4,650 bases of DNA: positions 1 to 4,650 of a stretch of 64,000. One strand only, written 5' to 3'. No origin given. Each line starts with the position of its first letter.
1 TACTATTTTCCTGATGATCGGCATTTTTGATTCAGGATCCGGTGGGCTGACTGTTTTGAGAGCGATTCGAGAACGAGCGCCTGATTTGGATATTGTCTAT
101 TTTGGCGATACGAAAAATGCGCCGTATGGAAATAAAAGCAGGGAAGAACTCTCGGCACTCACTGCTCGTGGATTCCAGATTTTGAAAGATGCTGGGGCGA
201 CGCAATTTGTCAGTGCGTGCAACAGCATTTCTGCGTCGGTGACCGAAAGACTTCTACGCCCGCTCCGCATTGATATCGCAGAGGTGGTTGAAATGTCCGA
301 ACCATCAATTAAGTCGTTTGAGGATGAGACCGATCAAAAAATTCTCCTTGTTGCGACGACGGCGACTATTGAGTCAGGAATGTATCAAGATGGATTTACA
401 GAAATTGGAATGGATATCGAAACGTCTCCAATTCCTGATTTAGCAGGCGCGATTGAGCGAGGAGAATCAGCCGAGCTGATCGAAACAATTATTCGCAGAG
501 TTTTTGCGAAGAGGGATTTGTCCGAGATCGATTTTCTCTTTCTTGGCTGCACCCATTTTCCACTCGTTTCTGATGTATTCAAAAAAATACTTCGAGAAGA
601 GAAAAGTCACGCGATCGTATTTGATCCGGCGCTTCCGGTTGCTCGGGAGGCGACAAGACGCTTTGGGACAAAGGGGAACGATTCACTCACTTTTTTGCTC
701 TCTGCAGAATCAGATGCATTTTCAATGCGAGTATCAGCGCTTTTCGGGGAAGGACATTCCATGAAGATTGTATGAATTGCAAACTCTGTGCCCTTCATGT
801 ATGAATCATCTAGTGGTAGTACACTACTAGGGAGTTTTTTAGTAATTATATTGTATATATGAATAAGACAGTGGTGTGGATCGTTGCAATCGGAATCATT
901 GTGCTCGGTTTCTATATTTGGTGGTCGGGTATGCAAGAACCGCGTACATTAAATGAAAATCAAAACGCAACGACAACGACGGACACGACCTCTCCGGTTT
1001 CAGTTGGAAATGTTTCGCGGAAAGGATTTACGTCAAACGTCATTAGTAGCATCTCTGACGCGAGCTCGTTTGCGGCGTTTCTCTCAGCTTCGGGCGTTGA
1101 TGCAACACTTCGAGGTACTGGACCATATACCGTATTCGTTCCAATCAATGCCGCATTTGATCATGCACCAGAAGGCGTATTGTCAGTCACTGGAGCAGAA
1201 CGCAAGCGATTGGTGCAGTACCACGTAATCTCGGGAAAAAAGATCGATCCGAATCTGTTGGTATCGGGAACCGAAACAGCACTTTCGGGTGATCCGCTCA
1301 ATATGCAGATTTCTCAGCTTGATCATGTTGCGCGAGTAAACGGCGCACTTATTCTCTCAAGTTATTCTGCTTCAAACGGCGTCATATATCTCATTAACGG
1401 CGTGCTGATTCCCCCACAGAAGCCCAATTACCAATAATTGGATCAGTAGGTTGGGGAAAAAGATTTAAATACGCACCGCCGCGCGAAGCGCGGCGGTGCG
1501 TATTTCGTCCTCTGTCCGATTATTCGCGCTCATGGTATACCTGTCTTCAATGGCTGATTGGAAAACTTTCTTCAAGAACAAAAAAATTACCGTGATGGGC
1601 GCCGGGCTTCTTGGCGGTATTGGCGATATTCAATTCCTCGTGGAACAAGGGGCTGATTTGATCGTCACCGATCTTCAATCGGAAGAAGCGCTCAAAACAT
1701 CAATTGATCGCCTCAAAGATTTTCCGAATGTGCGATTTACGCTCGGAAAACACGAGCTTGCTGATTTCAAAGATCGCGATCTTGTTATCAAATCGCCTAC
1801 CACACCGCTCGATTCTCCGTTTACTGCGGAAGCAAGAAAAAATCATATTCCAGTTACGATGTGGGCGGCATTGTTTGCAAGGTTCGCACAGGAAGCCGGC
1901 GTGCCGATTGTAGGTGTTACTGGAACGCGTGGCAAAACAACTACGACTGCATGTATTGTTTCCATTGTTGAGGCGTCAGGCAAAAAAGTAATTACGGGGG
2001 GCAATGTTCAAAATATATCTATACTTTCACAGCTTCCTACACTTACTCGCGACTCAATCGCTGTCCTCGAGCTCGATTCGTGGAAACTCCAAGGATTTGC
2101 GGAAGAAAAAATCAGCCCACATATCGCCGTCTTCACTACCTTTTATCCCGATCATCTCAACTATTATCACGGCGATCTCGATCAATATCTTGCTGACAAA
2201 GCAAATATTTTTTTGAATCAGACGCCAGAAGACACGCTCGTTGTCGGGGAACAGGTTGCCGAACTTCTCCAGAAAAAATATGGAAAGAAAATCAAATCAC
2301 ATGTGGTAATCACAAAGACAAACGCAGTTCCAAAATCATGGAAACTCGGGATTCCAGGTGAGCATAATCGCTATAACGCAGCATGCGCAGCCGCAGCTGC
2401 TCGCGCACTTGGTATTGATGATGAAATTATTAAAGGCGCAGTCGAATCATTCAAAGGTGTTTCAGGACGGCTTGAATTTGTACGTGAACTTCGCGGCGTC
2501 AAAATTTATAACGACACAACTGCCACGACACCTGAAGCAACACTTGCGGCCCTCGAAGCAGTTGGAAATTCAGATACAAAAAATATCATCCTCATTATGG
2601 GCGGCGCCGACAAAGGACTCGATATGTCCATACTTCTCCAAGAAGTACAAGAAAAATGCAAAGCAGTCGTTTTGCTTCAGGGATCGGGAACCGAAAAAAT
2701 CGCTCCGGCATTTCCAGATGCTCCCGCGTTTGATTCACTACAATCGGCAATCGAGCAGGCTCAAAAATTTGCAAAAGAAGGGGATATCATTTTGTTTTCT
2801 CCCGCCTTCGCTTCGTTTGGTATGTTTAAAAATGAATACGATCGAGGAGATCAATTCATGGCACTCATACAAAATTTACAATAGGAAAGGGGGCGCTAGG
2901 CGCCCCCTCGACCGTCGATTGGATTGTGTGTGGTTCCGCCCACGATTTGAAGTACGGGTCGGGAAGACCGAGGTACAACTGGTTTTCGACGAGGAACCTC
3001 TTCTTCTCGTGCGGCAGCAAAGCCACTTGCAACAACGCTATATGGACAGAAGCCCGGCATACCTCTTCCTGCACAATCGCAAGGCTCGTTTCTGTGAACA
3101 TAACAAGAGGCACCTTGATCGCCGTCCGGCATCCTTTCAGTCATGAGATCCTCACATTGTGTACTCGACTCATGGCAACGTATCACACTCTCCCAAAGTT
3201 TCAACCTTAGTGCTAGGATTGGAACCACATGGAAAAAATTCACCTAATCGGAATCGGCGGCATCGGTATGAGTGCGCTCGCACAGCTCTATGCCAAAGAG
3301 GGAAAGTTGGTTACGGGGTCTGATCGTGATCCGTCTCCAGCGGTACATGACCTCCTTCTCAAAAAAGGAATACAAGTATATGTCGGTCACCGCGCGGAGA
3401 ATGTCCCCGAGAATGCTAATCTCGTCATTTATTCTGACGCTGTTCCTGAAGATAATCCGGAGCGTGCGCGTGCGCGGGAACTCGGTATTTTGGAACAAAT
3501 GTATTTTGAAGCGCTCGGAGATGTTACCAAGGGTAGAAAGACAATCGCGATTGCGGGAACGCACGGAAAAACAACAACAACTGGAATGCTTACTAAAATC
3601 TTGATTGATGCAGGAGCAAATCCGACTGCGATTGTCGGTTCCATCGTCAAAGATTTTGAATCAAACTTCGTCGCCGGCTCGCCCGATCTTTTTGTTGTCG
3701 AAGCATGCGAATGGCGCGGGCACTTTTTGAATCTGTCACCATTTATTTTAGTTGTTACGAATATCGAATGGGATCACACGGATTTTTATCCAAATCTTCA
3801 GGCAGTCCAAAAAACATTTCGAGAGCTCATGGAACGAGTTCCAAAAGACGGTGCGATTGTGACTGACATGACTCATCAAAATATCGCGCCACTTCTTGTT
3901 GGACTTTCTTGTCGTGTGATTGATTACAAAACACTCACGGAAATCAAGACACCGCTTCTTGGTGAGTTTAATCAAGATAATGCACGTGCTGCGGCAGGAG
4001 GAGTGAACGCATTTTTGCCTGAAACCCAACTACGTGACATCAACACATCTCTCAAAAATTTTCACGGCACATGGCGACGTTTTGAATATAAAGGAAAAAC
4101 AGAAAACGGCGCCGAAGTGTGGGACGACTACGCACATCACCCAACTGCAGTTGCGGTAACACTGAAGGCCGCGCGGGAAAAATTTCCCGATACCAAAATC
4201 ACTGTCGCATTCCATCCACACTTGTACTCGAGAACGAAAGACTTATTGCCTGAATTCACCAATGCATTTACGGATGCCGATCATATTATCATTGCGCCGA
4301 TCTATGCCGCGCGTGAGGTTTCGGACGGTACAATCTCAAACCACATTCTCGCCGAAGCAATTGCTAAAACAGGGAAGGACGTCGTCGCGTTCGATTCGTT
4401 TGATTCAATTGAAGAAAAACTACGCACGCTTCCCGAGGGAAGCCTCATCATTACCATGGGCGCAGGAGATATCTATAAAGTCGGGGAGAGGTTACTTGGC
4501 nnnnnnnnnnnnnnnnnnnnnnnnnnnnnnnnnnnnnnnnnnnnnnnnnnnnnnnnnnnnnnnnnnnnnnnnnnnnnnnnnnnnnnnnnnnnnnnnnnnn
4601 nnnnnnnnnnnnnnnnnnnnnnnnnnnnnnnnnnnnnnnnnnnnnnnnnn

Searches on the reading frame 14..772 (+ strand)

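Call 62: search_protein_families(library=pfam, proteins=[window:14-772:+], max_evalue=0.0001)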
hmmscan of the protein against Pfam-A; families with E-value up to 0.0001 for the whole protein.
window:14-772:+ (253 aa): 1 family
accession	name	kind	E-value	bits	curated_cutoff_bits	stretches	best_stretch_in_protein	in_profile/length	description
PF01177.27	Asp_Glu_race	-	1.1e-10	42.1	31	1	15-190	17-193/211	Asp/Glu/Hydantoin racemase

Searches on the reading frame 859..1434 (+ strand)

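Call 62: search_protein_families(library=pfam, proteins=[window:859-1434:+], max_evalue=0.0001)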
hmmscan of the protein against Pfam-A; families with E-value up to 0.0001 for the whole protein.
window:859-1434:+ (192 aa): 1 family
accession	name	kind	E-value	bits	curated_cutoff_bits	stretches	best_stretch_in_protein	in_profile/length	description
PF02469.27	Fasciclin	-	3e-20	73.1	22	1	67-185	2-123/123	Fasciclin domain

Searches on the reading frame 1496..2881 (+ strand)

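Call 62: search_protein_families(library=pfam, proteins=[window:1496-2881:+], max_evalue=0.0001)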
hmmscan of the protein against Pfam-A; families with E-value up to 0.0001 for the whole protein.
window:1496-2881:+ (462 aa): 3 families
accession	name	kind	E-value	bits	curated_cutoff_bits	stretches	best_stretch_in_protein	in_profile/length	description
PF08245.18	Mur_ligase_M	-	8.8e-23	81.7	24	1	141-302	1-200/200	Mur ligase middle domain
PF02875.26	Mur_ligase_C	-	5.5e-16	60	28.4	1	324-437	1-126/127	Mur ligase, glutamate ligase domain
PF21799.2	MurD-like_N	-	2.8e-07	31.2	27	1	29-120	1-86/88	Mur ligase MurD-like, N-terminal domain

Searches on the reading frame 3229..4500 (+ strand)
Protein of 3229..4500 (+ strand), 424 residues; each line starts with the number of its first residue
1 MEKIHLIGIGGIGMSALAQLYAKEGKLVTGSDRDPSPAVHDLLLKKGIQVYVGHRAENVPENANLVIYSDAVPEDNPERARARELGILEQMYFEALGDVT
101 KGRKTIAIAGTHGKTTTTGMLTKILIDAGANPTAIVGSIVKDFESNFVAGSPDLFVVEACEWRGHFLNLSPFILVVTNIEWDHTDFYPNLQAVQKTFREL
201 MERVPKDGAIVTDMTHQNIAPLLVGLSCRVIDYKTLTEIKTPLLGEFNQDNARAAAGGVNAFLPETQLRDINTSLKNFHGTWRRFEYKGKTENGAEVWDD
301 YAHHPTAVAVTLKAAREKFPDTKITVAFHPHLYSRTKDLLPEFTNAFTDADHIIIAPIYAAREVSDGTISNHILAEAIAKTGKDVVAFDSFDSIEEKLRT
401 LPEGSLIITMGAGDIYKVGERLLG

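Call 62: search_protein_families(library=pfam, proteins=[window:3229-4500:+], max_evalue=0.0001)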
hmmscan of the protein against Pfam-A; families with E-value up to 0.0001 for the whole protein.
window:3229-4500:+ (424 aa): 3 families
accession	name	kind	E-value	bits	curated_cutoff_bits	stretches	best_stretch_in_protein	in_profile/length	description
PF01225.30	Mur_ligase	-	5.2e-22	78.5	21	1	3-102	1-93/95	Mur ligase family, catalytic domain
PF02875.26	Mur_ligase_C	-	3.5e-17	63.8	28.4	1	283-413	1-127/127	Mur ligase, glutamate ligase domain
PF08245.18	Mur_ligase_M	-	1.2e-16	61.7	24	1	108-222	1-134/200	Mur ligase middle domain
